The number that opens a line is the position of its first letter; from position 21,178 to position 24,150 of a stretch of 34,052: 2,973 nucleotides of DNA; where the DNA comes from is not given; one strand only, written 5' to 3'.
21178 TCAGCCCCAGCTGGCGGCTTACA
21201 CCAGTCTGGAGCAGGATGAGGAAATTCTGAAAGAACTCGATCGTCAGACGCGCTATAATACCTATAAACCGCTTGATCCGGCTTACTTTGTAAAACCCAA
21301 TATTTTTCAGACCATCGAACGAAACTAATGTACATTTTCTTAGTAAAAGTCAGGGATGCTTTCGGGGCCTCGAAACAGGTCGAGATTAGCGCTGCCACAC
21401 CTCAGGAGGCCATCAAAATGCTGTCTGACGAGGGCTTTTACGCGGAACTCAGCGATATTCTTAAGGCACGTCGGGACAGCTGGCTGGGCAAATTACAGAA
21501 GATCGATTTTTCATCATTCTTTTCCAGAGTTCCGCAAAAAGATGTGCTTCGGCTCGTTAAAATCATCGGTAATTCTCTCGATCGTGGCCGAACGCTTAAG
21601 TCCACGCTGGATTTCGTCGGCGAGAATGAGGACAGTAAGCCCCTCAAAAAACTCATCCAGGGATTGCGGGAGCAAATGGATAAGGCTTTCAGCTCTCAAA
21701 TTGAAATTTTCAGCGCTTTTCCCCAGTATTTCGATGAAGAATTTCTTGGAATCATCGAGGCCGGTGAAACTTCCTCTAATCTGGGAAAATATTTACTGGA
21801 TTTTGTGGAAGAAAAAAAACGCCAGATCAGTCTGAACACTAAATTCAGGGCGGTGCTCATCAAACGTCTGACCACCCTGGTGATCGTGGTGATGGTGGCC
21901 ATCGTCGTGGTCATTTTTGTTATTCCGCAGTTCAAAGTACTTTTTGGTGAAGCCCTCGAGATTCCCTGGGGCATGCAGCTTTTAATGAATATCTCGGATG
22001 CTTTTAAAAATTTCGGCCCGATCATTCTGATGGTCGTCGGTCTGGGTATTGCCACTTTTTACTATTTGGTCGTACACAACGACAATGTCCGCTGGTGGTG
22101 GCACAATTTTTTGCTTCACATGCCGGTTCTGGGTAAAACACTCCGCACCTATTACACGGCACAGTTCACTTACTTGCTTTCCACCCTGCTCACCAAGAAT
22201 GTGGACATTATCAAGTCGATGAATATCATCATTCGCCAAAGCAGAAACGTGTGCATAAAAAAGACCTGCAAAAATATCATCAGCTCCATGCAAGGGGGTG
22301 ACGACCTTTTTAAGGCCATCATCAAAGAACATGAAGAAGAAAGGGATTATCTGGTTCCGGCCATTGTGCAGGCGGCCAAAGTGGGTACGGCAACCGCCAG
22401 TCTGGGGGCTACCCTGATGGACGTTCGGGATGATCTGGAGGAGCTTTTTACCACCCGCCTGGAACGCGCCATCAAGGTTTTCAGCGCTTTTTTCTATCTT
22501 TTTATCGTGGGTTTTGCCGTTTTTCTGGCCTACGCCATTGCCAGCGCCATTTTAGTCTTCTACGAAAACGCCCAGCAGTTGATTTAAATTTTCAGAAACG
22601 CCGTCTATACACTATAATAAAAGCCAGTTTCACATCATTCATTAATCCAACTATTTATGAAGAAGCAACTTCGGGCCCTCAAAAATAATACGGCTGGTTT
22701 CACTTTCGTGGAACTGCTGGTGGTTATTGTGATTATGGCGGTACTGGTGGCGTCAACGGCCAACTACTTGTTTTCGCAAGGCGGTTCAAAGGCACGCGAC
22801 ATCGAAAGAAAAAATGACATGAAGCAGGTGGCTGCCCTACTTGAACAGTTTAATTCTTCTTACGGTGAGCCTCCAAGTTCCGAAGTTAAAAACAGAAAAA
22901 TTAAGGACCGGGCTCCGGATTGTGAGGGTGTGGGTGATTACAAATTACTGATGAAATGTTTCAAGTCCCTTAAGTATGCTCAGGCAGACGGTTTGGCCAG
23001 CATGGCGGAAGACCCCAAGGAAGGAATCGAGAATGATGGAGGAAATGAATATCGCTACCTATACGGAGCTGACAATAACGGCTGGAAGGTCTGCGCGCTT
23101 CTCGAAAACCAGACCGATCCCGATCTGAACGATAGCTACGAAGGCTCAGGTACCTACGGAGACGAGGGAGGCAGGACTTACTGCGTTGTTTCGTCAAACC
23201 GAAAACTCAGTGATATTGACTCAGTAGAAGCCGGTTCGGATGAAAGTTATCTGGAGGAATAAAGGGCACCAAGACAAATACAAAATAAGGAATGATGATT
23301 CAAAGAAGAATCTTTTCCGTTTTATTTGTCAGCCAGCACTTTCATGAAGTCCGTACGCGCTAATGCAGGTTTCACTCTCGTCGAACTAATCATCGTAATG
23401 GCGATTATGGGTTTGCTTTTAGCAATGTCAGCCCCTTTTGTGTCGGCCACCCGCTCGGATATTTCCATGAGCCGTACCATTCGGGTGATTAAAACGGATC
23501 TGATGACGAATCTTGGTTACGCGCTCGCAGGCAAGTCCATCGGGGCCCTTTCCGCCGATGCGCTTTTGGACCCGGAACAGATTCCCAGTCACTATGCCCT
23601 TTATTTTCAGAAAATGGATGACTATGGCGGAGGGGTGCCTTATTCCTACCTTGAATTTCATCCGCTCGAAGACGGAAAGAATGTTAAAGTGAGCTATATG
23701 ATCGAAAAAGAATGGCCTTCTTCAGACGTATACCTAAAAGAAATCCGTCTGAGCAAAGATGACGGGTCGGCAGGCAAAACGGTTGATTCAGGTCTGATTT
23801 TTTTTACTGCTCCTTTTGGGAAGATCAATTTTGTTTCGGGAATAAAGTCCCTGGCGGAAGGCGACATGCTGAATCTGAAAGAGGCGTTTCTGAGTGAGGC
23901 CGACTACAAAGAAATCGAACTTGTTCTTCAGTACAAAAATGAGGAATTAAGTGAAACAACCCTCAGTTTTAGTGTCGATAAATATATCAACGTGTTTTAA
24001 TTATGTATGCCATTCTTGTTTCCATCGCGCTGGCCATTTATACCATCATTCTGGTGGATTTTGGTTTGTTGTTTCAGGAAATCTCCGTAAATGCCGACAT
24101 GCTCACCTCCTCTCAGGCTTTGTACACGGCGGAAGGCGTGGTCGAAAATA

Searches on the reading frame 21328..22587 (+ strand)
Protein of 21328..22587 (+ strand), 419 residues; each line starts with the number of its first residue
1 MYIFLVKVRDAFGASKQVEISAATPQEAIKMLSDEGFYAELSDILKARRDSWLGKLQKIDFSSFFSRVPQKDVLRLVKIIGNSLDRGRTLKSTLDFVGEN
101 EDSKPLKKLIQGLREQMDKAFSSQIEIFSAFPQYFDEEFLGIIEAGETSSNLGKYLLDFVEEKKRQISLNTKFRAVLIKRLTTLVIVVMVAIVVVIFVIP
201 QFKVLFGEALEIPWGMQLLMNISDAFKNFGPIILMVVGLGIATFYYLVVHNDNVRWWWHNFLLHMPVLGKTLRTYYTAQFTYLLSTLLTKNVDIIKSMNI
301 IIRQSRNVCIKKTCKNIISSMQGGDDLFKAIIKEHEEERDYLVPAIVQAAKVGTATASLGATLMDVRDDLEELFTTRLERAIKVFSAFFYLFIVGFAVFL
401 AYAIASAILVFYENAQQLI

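Call 3: search_protein_families(library=pfam, proteins=[window:21328-22587:+], max_evalue=0.1)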
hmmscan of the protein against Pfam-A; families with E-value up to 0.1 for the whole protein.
window:21328-22587:+ (419 aa): 1 family
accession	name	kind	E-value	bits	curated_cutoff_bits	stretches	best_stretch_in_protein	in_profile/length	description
PF00482.28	T2SSF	-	3.5e-26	92.1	25.2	2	280-404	1-122/125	Type II secretion system (T2SS), protein F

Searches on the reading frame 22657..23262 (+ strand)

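Call 35: search_protein_families(library=pfam, proteins=[window:22657-23262:+], max_evalue=0.001)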
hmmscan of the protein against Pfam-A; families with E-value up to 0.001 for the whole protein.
window:22657-23262:+ (201 aa): 1 family
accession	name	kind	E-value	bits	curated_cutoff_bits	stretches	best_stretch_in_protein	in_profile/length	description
PF07963.17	N_methyl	-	3.2e-07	30.1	21.2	1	10-33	2-25/27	Prokaryotic N-terminal methylation motif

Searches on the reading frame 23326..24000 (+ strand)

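Call 35: search_protein_families(library=pfam, proteins=[window:23326-24000:+], max_evalue=0.001)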
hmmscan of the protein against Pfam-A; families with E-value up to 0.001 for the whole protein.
window:23326-24000:+ (224 aa): 1 family
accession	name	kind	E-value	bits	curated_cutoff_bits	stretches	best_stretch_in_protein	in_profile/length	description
PF07963.17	N_methyl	-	1.2e-07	31.5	21.2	1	11-35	2-26/27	Prokaryotic N-terminal methylation motif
